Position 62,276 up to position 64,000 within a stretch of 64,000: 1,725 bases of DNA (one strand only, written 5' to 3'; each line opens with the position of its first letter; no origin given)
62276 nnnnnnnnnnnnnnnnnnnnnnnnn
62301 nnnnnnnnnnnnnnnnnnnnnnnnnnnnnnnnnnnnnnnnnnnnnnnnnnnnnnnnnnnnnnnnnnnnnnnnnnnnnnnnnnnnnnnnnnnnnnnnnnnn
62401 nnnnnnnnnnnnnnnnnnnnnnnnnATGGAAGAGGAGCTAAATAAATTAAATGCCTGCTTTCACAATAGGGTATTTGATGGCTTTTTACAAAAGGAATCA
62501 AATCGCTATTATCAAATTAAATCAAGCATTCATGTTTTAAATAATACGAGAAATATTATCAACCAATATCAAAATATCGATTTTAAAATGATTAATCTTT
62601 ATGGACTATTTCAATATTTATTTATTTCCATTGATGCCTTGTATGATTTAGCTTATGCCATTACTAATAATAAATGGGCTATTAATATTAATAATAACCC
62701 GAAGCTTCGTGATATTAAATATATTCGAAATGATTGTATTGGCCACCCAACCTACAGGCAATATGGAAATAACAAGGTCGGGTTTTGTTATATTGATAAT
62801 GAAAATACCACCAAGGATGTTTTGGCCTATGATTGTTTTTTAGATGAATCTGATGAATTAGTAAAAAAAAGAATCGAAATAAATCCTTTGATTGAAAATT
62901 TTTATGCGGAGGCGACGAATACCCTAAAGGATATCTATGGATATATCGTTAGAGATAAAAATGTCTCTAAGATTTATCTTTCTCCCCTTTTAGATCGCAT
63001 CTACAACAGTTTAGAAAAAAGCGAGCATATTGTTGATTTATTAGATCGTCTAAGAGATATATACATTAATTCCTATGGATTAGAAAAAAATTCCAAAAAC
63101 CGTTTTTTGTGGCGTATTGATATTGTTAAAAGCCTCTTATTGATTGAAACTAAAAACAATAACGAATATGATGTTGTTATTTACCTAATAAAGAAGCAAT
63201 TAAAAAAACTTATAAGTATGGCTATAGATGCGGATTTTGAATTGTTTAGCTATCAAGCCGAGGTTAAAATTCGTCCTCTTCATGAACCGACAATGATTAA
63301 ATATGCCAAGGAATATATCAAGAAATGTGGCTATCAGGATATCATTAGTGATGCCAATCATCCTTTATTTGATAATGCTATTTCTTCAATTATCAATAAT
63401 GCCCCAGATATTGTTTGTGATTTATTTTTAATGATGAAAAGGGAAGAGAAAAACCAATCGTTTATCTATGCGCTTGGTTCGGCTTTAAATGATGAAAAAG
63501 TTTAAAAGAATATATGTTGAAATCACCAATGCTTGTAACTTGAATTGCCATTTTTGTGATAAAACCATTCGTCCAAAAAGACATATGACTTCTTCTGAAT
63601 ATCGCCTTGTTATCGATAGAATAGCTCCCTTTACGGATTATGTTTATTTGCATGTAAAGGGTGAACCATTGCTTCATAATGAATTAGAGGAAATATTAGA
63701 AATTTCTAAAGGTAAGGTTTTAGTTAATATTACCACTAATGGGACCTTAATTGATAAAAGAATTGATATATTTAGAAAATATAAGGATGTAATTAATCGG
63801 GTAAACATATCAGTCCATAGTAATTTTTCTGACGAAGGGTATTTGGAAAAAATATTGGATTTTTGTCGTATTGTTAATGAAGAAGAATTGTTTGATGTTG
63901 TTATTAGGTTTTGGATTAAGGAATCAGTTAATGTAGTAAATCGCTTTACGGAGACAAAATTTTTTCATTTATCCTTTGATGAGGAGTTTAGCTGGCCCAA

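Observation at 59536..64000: Self-contained operon linking a dead GGDEF-EAL sensor, a HEPN-like unknown and a radical SAM enzyme through overlapping reading frames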

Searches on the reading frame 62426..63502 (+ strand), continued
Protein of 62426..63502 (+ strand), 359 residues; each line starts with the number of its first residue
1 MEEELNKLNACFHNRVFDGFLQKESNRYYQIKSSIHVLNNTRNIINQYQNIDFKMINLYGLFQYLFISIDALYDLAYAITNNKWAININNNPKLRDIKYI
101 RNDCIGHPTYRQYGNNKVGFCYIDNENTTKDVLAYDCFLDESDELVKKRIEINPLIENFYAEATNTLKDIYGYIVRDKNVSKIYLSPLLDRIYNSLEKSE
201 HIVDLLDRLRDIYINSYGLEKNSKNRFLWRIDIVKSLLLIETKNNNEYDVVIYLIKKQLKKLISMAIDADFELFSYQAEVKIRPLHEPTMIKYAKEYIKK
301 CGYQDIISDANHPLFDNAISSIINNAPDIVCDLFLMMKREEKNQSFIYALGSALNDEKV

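Call 60: find_encoding_contigs(protein=P0135, flank=6000, max_places=1)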
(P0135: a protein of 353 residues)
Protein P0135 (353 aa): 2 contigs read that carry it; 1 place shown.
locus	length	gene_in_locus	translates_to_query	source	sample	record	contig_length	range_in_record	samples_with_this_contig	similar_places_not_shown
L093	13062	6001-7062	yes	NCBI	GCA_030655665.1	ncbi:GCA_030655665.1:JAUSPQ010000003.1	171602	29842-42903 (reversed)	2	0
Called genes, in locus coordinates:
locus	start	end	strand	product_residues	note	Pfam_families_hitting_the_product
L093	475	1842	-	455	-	PF00805:Pentapeptide (weak), PF13576:Pentapeptide_3, PF13599:Pentapeptide_4 (weak), PF00805:Pentapeptide (weak)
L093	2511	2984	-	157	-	-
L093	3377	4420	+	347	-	PF01381:HTH_3, PF12844:HTH_19, PF13560:HTH_31, PF06114:Peptidase_M78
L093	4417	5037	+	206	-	-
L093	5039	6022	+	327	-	-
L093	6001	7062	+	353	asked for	-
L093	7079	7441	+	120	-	-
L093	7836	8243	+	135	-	-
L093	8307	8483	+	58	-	-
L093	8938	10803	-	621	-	PF00664:ABC_membrane, PF00005:ABC_tran, PF02463:SMC_N (faint)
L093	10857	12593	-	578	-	PF00664:ABC_membrane, PF00005:ABC_tran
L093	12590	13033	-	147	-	PF12802:MarR_2, PF01047:MarR (weak)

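Call 61: find_encoding_contigs(protein=P0284, flank=6000, max_places=1)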
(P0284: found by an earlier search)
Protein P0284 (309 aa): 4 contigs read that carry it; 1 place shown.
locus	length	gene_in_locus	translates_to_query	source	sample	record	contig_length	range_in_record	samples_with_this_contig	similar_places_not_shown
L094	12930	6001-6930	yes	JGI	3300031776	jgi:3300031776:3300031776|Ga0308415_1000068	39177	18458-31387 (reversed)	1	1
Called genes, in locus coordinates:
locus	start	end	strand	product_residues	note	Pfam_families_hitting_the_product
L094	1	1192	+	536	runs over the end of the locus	PF13589:HATPase_c_3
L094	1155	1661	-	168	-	PF00730:HhH-GPD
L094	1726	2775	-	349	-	PF00145:DNA_methylase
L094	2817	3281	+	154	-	-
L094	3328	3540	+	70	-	-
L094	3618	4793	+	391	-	PF02771:Acyl-CoA_dh_N, PF02770:Acyl-CoA_dh_M, PF00441:Acyl-CoA_dh_1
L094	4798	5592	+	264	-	PF00702:Hydrolase, PF08282:Hydrolase_3, PF12710:HAD (faint), PF05116:S6PP (weak)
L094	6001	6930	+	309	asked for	-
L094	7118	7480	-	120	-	PF13682:CZB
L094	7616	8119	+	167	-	PF04143:Sulf_transp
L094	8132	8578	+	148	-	PF20398:DUF6691, PF04143:Sulf_transp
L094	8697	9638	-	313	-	PF20434:BD-FAE, PF07859:Abhydrolase_3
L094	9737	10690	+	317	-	PF00296:Bac_luciferase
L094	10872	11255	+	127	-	-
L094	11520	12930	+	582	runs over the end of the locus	PF00664:ABC_membrane, PF00005:ABC_tran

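Call 62: find_encoding_contigs(protein=P0303, flank=6000, max_places=1)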
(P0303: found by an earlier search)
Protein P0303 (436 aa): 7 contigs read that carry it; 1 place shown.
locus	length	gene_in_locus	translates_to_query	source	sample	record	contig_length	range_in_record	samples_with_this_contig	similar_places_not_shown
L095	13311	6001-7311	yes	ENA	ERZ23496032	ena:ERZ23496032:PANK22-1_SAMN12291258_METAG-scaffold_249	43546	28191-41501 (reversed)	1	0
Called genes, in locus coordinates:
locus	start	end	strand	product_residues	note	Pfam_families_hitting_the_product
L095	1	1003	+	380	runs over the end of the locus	PF05496:RuvB_N (weak), PF13191:AAA_16 (faint), PF00004:AAA, PF07728:AAA_5 (faint)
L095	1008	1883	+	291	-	-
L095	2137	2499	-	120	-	-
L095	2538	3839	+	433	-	-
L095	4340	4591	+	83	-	-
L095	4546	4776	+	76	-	-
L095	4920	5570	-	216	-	-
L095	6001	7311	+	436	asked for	-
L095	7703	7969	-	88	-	-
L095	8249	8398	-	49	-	-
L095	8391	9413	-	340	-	-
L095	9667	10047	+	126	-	-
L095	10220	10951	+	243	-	-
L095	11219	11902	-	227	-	-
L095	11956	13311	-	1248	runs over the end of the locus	PF04471:Mrr_cat (faint), PF13156:Mrr_cat_2, PF00270:DEAD (weak), PF04851:ResIII, PF00271:Helicase_C (weak), PF01170:UPF0020 (faint), PF02384:N6_Mtase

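Call 74: search_protein_families(library=phrogs, proteins=[window:62426-63502:+, P0007, P0112, P0115, P0117, P0135, P0148, P0152, P0159, L001:11064-11831:+], max_evalue=0.01)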
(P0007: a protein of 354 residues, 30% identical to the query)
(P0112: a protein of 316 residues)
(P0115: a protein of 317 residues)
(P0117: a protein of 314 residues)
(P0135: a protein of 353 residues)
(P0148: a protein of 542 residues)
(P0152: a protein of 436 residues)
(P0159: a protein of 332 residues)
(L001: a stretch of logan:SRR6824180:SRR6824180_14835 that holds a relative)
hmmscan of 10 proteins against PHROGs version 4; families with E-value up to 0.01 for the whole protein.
window:62426-63502:+ (359 aa): 1 family
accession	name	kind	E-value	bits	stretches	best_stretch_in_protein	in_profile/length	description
phrog_23643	-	unknown function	0.0027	18.8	0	292-328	55-94/179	-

P0007 (354 aa): 0 families

P0112 (316 aa): 0 families

P0115 (317 aa): 0 families

P0117 (314 aa): 1 family
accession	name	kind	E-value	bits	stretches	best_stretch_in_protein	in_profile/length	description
phrog_17120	-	unknown function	0.0074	17.4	0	118-197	13-93/191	-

P0135 (353 aa): 0 families

P0148 (542 aa): 0 families

P0152 (436 aa): 0 families

P0159 (332 aa): 0 families

L001:11064-11831:+ (256 aa): 7 families
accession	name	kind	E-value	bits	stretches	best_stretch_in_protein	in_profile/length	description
phrog_1802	-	other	3.2e-11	43.8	1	2-100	40-155/556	radical SAM domain-containing protein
phrog_13987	-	other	1.5e-09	38.6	1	5-125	14-134/274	radical SAM domain-containing protein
phrog_27668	-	unknown function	1.4e-05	25.5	1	10-126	10-136/335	-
phrog_21308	-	other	2.1e-05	23.8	1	6-87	413-502/735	radical SAM domain-containing protein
phrog_2076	-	moron, auxiliary metabolic gene and host takeover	0.00018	22.1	1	15-90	40-127/247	QueE-like radical SAM domain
phrog_16999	-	other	0.00029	21.5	1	8-110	13-124/288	Fe-S oxidoreductase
phrog_14086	-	other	0.0045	17.4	0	3-157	84-251/353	radical SAM domain-containing protein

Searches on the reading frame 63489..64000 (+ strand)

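Call 8: search_protein_families(library=pfam, proteins=[window:63489-64000:+], max_evalue=0.1)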
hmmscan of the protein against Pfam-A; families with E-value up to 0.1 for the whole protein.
window:63489-64000:+ (170 aa): 2 families
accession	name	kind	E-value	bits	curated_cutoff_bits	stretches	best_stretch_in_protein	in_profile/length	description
PF04055.27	Radical_SAM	-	1.5e-15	58.2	29.5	1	10-138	1-133/166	Radical SAM superfamily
PF00923.25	TAL_FSA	-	0.05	13.4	27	1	65-129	7-73/285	Transaldolase/Fructose-6-phosphate aldolase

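Call 9: search_protein_families(library=ncbifam, proteins=[window:63489-64000:+], max_evalue=0.1)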
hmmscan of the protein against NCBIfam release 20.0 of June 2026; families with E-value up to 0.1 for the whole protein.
window:63489-64000:+ (170 aa): 58 families (the best 25 are shown)
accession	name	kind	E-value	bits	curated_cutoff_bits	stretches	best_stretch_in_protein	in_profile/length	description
TIGR04317.1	W_rSAM_matur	equivalog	1.1e-16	61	380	1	4-112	2-113/349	tungsten cofactor oxidoreductase radical SAM maturase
TIGR02668.1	moaA_archaeal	equivalog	9.6e-14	51.1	325.25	1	6-116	10-122/303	GTP 3',8-cyclase MoaA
NF001199.0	PRK00164.2-1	equivalog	3.6e-12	46.1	231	1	6-118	12-126/308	GTP 3',8-cyclase MoaA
TIGR02666.1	moaA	equivalog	1.3e-11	44.1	284.05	1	5-111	9-124/336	GTP 3',8-cyclase MoaA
TIGR04545.1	rSAM_ahbD_hemeb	equivalog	2.4e-11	43.7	500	1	10-111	4-108/339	heme b synthase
TIGR04054.1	rSAM_NirJ1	equivalog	4.6e-11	41.9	650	1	11-109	41-142/387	putative heme d1 biosynthesis radical SAM protein NirJ1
NF045574.1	sacti_mat_StsB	exception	5.1e-11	42.1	625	1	4-112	94-204/466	StsB family radical SAM/SPASM domain sactipeptide maturase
TIGR04546.1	rSAM_ahbC_deAc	equivalog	1.2e-10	40.7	650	1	10-109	43-145/390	12,18-didecarboxysiroheme deacetylase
TIGR03961.1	rSAM_PTO1314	hypoth_equivalog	8e-10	38.5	306.05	1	14-102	31-120/332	PTO1314 family radical SAM protein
NF038283.1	viperin_w_prok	equivalog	2.1e-09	37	180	1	12-112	8-117/281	viperin family antiviral radical SAM protein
TIGR04347.1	pseudo_SAM_Halo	equivalog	3.2e-09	36.5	525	1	11-90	43-126/390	TIGR04347 family pseudo-SAM/SPASM protein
TIGR04311.1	rSAM_Geo_metal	subfamily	8.6e-09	34.9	400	1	6-111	3-114/423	radical SAM/SPASM family putative metalloenzyme maturase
TIGR04251.1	SCM_rSAM_ScmF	equivalog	9.5e-09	35.1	400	1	5-91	3-96/353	SynChlorMet cassette radical SAM/SPASM protein ScmF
TIGR04055.1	rSAM_NirJ2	equivalog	4.1e-08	33.1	500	1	11-111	5-107/326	putative heme d1 biosynthesis radical SAM protein NirJ2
TIGR03962.1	mycofact_rSAM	equivalog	8.8e-08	31.7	265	1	10-102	16-111/339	mycofactocin radical SAM maturase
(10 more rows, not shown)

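Call 10: search_protein_families(library=padloc, proteins=[window:63489-64000:+], max_evalue=0.1)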
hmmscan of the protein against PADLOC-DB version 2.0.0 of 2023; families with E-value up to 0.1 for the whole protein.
window:63489-64000:+ (170 aa): 3 families
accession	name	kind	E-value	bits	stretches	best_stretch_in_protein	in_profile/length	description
PDLC02903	pVip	-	8.7e-12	43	1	8-112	2-103/257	Viperins not associated with kinases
PDLC02904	pVip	-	8.5e-11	39.9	1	11-112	8-110/262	Viperins associated with kinases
PDLC02905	pVip-kinase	-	0.00013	19.3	1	8-103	184-288/474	Viperin-kinase fusion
